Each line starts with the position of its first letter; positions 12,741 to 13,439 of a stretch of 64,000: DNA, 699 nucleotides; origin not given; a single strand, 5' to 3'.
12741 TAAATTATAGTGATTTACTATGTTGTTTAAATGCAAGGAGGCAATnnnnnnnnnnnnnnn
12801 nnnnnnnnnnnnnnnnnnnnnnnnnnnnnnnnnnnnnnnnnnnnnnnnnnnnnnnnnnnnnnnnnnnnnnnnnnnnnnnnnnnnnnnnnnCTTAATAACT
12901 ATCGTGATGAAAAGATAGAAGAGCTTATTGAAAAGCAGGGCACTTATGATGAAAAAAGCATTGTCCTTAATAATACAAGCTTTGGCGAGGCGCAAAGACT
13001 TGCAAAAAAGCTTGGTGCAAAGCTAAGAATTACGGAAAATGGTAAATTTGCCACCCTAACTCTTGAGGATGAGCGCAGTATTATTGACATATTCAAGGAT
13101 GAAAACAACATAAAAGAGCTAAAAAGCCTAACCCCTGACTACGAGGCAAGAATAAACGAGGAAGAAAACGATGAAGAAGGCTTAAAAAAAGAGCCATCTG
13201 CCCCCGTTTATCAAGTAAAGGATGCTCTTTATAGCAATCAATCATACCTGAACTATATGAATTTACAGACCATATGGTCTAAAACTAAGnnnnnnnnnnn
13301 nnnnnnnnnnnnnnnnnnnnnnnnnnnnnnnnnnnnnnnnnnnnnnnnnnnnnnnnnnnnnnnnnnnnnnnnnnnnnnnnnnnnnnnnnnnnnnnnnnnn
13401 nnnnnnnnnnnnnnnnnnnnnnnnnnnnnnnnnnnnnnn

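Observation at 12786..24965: A 12.2-kb single gene combining an S8 protease, a ~7-kb LRR array, Cys/His repeats, Flg_new repeats, a cohesin-like module and a dockerin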

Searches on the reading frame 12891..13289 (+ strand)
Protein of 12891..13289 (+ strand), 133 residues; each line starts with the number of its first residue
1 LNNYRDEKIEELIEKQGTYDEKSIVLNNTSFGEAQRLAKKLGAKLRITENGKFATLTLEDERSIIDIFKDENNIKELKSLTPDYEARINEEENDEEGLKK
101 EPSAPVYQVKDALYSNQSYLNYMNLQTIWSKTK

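Call 55: search_solved_structures(query=A3, max_evalue=10, show_alignments=3)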
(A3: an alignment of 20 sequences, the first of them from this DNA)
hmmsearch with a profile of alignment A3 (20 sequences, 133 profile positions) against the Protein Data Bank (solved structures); distinct sequences matched with E-value up to 10: 13.
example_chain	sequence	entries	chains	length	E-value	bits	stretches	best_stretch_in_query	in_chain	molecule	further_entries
4jpn_A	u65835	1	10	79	0.064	16.4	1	72-122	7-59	Minor spike protein H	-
9bh5_CA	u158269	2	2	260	0.78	12.9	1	55-106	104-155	Large ribosomal subunit protein uL2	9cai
3js6_A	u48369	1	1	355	1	12.5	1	49-97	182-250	Uncharacterized ParM protein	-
9qvx_C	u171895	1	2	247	1.1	12.4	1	15-80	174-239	Proteasome subunit alpha type-4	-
4r3o_C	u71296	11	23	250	1.1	12.4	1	15-80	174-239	Proteasome subunit alpha type-4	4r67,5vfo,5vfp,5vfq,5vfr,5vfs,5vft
8qys_B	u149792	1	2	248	1.1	12.4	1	15-80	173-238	Proteasome subunit alpha type-4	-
6r70_B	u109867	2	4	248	1.1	12.4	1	15-80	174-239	Proteasome subunit alpha type-4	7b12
6epc_C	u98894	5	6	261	1.8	11.7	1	15-96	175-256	Proteasome subunit alpha type-4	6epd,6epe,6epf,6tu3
7awe_C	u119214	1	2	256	2.1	11.5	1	15-86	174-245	Proteasome subunit alpha type-4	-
22mm_I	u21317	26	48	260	2.5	11.3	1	15-98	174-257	Proteasome subunit alpha type-4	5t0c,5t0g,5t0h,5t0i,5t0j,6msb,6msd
1iru_C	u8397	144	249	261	2.5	11.3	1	15-98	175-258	20S proteasome | PROTEASOME SUBUNIT ALPHA TYPE-4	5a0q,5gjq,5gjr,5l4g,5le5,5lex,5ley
8ysx_O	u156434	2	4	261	4.4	10.5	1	15-98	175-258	Proteasome subunit alpha type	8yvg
3unb_B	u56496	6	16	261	6.3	10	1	15-96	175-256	Proteasome subunit alpha type-4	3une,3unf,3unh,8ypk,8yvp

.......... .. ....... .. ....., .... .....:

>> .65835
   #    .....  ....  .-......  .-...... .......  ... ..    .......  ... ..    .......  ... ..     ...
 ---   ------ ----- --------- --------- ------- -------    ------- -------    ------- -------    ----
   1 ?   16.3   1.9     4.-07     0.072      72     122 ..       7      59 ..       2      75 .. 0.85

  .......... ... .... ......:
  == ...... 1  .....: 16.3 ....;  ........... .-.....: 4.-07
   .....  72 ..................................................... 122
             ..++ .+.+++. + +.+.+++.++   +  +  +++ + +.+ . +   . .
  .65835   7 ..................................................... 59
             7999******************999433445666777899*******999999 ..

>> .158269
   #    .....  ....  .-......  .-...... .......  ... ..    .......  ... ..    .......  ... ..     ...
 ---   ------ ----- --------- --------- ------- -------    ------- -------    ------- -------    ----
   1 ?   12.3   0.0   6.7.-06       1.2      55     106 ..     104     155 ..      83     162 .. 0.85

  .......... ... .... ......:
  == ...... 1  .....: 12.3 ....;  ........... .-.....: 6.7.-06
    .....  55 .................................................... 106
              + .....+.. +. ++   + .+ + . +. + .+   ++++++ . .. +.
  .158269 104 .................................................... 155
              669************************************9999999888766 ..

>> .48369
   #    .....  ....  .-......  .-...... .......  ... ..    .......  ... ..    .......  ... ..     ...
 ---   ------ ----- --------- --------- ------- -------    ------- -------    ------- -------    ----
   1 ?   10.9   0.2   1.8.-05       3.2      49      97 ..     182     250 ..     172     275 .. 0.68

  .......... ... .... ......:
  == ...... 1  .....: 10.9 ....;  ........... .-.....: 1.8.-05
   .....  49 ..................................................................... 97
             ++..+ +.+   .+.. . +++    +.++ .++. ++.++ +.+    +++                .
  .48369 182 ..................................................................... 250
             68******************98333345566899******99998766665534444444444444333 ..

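Call 56: search_protein_families(library=pfam, alignment_id=A3, max_evalue=1)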
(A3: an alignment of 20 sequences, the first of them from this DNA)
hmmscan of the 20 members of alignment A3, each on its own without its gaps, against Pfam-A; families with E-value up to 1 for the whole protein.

A. member 1, seq(133 aa): 2 families
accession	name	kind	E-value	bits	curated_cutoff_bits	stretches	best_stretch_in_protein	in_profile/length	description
PF01336.31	tRNA_anti-codon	-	0.063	13.7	27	1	47-83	10-48/75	OB-fold nucleic acid binding domain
PF07833.16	Cu_amine_oxidN1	-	0.079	13.4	24.2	1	18-88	8-77/108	Copper amine oxidase N-terminal domain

B. families by the number of members that match (of 20 scanned): 29 families (the first 25 are shown)
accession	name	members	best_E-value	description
PF22148.1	Fervidolysin_NPro-like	3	0.012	Fervidolysin N-terminal prodomain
PF04586.22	Peptidase_S78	2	0.035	Caudovirus prohead serine protease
PF07833.16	Cu_amine_oxidN1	2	0.054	Copper amine oxidase N-terminal domain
PF00533.33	BRCT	2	0.057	BRCA1 C Terminus (BRCT) domain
PF13243.12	SQHop_cyclase_C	1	0.011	Squalene-hopene cyclase C-terminal domain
PF20362.3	DUF6657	1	0.019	Family of unknown function (DUF6657)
PF11325.14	DUF3127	1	0.02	Domain of unknown function (DUF3127)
PF03435.24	Sacchrp_dh_NADP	1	0.021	Saccharopine dehydrogenase NADP binding domain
PF11966.13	SSURE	1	0.025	SSURE domain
PF11586.13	DUF3242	1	0.026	Protein of unknown function (DUF3242)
PF24100.1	DUF7381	1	0.034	Domain of unknown function (DUF7381)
PF24915.1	Spectrin_SESTD1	1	0.036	SESTD1-like, spectrin repeat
PF07141.16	Phage_term_sma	1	0.04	Putative bacteriophage terminase small subunit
PF20740.2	TP0453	1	0.044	Outer membrane-associated lipoprotein TP0453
PF11697.13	DUF3293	1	0.046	Protein of unknown function (DUF3293)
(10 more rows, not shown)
